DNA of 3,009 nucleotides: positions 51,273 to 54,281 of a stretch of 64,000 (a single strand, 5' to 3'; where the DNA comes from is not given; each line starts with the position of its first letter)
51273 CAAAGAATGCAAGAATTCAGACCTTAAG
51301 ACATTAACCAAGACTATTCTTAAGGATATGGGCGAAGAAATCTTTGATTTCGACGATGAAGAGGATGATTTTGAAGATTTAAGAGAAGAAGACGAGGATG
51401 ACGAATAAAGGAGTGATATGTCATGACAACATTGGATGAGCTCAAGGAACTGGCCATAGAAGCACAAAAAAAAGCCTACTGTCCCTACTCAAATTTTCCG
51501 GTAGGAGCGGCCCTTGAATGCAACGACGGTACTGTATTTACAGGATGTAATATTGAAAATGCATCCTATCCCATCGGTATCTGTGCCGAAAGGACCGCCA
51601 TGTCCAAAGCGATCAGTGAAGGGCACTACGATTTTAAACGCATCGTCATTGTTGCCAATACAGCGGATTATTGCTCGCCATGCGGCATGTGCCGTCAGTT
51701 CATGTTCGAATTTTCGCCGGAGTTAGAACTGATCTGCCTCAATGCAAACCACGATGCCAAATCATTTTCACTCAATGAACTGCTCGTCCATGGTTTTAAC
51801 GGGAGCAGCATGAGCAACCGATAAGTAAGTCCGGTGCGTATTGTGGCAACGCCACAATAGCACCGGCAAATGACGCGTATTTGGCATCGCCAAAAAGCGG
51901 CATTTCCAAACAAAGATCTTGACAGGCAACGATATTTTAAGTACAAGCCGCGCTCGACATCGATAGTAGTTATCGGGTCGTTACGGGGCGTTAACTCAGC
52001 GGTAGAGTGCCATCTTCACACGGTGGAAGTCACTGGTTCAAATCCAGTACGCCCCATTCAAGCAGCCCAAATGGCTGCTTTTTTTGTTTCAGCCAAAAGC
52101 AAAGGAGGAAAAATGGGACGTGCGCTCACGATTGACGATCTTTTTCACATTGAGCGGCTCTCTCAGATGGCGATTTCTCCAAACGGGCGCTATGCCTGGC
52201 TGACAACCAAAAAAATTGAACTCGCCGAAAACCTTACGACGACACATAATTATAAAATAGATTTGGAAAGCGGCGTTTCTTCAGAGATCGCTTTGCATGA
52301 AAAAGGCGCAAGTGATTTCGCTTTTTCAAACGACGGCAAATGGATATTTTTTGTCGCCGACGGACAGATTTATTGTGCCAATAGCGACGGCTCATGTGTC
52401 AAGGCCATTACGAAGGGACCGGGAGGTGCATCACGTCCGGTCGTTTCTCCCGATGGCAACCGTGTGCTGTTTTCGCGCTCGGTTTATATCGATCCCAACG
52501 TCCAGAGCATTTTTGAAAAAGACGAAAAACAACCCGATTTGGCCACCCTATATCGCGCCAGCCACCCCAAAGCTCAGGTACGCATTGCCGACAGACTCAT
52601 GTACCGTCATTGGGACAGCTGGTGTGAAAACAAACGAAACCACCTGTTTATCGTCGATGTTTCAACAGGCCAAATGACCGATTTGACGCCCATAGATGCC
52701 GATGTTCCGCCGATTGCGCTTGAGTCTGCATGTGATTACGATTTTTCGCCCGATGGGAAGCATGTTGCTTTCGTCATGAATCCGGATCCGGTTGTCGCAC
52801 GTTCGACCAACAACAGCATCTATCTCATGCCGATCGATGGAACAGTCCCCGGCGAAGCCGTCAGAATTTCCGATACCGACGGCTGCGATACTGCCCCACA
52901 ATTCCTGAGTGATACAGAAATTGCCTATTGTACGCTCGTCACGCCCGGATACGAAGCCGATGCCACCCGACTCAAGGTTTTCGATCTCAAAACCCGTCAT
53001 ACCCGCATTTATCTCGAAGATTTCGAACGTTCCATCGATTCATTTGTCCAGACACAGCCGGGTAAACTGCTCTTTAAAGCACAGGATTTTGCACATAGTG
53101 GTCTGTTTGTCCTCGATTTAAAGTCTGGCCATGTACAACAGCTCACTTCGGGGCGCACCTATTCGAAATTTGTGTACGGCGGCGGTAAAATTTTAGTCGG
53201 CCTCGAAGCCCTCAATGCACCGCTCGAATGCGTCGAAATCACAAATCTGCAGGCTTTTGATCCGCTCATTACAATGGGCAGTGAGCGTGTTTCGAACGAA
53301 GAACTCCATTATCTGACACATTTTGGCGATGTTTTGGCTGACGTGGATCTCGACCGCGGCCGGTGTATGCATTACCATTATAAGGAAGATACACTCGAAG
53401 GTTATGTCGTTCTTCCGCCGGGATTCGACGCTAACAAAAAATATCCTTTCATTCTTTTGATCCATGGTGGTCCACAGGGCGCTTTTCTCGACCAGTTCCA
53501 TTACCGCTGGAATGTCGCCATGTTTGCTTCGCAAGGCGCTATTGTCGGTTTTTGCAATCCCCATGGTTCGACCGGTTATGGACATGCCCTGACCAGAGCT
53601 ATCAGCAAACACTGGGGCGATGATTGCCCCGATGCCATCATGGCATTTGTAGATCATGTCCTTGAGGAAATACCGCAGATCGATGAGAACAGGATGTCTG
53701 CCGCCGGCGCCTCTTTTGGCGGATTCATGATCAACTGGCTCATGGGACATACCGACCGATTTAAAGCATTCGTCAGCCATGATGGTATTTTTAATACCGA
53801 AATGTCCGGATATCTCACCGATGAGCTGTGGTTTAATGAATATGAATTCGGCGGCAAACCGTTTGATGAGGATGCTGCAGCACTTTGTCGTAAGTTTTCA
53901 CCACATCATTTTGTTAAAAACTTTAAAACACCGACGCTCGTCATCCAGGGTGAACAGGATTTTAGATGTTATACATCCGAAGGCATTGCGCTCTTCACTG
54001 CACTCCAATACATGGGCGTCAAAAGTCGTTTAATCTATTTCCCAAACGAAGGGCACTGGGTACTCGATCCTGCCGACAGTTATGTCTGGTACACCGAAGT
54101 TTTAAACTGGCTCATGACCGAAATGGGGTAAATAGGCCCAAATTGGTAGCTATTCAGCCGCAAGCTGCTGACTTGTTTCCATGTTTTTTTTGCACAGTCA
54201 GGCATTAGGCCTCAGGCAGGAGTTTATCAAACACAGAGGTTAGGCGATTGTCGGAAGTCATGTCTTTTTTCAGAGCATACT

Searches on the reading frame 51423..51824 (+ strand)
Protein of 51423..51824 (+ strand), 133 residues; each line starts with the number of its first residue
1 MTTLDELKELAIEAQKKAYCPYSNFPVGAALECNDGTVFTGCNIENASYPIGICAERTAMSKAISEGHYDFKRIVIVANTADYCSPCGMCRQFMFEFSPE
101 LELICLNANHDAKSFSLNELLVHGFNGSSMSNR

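Call 74: search_protein_families(library=pfam, proteins=[window:51423-51824:+])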
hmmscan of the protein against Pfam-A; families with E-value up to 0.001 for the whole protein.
window:51423-51824:+ (133 aa): 2 families
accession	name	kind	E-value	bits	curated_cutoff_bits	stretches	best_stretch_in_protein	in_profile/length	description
PF00383.29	dCMP_cyt_deam_1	-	7.4e-22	77.6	25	1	2-98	2-94/102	Cytidine and deoxycytidylate deaminase zinc-binding region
PF08211.18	dCMP_cyt_deam_2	-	1.2e-12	48.6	25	1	5-76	42-112/130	Cytidine and deoxycytidylate deaminase zinc-binding region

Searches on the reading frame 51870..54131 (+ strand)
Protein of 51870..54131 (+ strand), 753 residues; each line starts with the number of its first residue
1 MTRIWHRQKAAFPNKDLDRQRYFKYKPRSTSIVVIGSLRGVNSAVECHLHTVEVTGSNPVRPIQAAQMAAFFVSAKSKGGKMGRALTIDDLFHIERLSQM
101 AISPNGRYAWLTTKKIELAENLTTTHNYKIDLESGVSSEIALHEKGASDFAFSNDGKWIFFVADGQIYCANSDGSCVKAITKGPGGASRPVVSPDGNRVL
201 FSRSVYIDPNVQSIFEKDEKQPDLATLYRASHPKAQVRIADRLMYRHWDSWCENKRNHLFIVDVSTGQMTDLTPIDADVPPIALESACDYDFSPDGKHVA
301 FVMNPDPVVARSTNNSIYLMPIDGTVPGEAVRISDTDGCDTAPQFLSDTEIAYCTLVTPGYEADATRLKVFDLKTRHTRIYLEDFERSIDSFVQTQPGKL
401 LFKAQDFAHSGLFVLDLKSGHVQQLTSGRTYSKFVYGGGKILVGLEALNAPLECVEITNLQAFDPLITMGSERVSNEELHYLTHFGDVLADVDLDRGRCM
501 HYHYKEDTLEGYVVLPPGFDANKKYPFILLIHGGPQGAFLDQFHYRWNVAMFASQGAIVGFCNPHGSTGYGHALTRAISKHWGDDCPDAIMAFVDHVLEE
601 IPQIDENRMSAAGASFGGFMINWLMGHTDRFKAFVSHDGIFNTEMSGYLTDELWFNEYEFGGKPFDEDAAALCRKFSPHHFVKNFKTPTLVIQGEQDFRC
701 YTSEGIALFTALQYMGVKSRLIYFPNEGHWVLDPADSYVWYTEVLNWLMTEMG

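Call 74: search_protein_families(library=pfam, proteins=[window:51870-54131:+])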
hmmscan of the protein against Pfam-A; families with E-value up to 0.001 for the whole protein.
window:51870-54131:+ (753 aa): 3 families
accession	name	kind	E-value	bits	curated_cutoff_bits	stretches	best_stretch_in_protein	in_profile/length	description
PF00326.27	Peptidase_S9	-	1.1e-51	175.8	22.6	1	544-751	2-209/213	Prolyl oligopeptidase family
PF07676.18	PD40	-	7.5e-12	45.3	20.9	0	178-204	2-28/38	WD40-like Beta Propeller Repeat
PF00930.27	DPPIV_N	-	1.6e-05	24.3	22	0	103-184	1-82/354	Dipeptidyl peptidase IV (DPP IV) N-terminal region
